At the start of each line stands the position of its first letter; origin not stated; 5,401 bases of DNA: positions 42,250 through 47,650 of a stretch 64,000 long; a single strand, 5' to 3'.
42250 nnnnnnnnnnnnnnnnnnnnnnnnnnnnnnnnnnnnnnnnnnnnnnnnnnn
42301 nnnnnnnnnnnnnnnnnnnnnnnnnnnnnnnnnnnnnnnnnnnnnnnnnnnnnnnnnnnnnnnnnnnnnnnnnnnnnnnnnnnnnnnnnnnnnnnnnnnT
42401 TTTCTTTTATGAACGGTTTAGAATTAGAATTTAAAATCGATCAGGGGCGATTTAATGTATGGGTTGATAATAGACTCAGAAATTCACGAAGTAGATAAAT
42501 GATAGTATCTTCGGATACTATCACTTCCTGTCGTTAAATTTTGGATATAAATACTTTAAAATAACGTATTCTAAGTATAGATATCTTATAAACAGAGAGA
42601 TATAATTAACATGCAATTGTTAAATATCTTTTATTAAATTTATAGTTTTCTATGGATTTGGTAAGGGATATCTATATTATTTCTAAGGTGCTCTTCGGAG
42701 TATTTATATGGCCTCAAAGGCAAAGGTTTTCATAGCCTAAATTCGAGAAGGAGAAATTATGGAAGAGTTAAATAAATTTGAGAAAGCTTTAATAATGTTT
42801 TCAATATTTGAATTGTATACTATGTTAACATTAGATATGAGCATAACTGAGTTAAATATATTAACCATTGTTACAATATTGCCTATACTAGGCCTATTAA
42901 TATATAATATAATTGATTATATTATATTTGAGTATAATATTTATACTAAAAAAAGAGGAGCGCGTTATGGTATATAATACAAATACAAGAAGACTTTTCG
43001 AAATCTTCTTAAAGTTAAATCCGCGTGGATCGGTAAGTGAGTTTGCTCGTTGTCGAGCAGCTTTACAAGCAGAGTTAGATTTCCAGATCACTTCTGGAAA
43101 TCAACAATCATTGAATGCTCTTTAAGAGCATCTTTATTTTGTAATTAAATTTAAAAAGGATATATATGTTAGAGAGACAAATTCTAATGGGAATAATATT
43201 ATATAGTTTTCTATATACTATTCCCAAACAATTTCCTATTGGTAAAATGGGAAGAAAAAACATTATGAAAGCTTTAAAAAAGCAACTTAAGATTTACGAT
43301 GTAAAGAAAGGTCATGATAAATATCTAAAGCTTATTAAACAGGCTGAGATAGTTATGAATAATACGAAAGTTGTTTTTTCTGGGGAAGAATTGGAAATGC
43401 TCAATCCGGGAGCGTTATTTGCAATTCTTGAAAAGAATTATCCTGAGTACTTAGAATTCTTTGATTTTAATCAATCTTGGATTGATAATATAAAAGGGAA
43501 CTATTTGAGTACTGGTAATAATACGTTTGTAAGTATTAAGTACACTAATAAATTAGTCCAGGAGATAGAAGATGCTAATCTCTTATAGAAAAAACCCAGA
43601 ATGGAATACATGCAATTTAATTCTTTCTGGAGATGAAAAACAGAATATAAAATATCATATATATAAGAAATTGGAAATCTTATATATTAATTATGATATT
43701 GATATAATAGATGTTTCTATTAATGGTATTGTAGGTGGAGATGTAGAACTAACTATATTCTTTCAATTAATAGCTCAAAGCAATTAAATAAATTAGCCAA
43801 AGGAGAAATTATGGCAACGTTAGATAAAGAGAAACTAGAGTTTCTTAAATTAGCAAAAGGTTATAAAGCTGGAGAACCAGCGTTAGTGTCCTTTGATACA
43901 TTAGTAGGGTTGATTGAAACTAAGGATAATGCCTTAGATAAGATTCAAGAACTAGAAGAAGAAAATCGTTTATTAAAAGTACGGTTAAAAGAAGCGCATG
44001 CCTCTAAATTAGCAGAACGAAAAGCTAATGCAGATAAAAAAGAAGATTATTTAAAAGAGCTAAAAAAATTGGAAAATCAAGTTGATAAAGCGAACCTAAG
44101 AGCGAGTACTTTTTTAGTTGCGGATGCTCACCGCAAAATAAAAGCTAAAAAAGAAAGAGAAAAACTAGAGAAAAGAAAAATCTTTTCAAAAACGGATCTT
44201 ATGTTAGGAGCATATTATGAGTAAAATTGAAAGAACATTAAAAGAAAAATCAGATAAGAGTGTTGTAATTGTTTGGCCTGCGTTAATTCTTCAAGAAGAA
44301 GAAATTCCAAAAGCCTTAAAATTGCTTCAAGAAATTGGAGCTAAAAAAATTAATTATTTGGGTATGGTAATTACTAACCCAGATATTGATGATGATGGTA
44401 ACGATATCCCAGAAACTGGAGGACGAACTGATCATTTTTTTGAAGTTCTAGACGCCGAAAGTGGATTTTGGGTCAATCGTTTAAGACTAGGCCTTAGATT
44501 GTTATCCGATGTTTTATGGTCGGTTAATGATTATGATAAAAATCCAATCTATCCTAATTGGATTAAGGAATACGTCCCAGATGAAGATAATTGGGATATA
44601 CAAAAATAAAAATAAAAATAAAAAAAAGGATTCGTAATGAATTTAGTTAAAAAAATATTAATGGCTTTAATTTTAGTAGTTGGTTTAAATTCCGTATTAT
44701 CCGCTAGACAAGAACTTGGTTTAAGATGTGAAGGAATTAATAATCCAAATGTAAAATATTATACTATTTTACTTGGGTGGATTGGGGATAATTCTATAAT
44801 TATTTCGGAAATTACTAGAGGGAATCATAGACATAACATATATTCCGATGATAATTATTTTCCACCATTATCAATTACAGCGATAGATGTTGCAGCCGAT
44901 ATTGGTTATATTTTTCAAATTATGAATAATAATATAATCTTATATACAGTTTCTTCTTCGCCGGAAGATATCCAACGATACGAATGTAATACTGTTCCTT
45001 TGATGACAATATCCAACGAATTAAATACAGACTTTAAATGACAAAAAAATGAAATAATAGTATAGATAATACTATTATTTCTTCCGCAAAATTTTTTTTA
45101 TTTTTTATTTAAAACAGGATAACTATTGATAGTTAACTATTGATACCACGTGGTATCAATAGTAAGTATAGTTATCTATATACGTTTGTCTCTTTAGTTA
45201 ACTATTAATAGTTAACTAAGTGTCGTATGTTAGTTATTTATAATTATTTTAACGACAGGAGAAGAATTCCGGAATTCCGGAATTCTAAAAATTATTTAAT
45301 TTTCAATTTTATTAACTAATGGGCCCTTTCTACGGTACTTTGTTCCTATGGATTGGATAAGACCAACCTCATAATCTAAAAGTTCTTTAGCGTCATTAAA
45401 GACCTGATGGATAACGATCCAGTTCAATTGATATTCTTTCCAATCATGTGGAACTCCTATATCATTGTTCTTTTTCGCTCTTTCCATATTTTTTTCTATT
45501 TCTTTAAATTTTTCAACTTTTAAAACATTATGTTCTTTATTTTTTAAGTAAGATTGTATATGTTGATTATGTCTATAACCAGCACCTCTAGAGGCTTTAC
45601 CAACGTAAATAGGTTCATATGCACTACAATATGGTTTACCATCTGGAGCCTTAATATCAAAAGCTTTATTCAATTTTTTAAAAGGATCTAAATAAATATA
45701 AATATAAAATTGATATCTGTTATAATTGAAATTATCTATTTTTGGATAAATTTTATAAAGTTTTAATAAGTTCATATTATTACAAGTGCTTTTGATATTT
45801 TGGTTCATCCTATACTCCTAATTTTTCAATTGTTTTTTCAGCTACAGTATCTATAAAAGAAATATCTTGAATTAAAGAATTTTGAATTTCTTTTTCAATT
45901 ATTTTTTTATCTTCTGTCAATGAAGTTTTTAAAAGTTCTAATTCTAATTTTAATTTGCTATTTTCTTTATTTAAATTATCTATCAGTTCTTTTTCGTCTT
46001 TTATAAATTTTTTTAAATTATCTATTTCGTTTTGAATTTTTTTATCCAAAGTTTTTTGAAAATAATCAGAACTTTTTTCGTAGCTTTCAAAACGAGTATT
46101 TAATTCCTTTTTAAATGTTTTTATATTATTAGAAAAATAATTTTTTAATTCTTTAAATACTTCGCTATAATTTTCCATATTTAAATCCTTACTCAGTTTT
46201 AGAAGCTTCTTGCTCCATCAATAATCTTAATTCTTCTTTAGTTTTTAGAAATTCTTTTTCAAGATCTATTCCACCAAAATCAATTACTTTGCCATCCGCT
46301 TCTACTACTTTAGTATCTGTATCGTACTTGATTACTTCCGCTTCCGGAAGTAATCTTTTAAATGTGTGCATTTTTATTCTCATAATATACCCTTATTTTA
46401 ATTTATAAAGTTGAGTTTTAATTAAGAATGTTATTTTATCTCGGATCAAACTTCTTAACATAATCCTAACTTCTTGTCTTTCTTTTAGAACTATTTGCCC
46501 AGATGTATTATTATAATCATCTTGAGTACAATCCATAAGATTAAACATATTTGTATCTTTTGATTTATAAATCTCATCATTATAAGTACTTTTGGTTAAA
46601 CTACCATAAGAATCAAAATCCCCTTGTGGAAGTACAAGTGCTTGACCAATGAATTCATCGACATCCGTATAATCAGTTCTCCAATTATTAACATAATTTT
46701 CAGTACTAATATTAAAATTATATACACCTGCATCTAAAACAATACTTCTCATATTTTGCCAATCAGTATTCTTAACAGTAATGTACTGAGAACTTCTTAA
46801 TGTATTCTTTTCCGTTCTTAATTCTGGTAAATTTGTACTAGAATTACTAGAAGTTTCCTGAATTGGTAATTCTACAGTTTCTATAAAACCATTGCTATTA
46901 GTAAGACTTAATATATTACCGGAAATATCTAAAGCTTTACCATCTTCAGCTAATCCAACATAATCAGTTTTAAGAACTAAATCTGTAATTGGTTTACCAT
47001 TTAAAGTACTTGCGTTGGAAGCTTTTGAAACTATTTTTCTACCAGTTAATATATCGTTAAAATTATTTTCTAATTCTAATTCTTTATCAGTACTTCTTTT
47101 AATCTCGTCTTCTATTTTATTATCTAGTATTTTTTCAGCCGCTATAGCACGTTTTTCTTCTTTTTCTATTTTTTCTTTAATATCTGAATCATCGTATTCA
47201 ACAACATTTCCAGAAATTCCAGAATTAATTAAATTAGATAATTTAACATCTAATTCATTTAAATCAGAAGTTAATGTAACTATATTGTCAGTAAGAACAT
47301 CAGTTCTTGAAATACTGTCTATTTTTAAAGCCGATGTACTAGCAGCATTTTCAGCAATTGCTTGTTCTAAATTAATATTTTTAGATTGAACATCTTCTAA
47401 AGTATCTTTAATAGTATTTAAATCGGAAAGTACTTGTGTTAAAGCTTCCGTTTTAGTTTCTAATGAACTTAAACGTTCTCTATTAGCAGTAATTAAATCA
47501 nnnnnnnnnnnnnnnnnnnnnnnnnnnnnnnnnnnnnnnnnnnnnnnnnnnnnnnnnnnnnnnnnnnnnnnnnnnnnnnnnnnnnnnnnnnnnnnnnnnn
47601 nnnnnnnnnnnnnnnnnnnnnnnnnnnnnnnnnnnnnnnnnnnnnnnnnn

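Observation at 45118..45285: Family of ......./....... palindromic elements at gene-block boundaries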

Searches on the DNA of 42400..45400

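Call 69: search_rna_families(source=window, start=42400, end=45400, threshold=evalue, max_evalue=1)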
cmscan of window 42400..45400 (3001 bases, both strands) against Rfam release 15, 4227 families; matches with E-value up to 1: 3.
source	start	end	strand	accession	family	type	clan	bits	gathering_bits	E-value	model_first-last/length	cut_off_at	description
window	44114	44158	+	RF01726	SAM-II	Cis-reg; riboswitch;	-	22.2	44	0.43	1-60/60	no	SAM-II riboswitch aptamer (SAM-II long loop)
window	45177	45228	+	RF04063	MIR2629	Gene; miRNA;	-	19.9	60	0.16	1-66/66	no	MIR2629 microRNA precursor family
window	45119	45222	-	RF04063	MIR2629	Gene; miRNA;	-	18.4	60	0.47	1-66/66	no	MIR2629 microRNA precursor family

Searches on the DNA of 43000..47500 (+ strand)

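Call 11: search_dna_similar(query=window:43000-47500:+, collection=phages, mode=near)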
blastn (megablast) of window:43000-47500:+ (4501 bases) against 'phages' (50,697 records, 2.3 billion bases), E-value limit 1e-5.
No match.
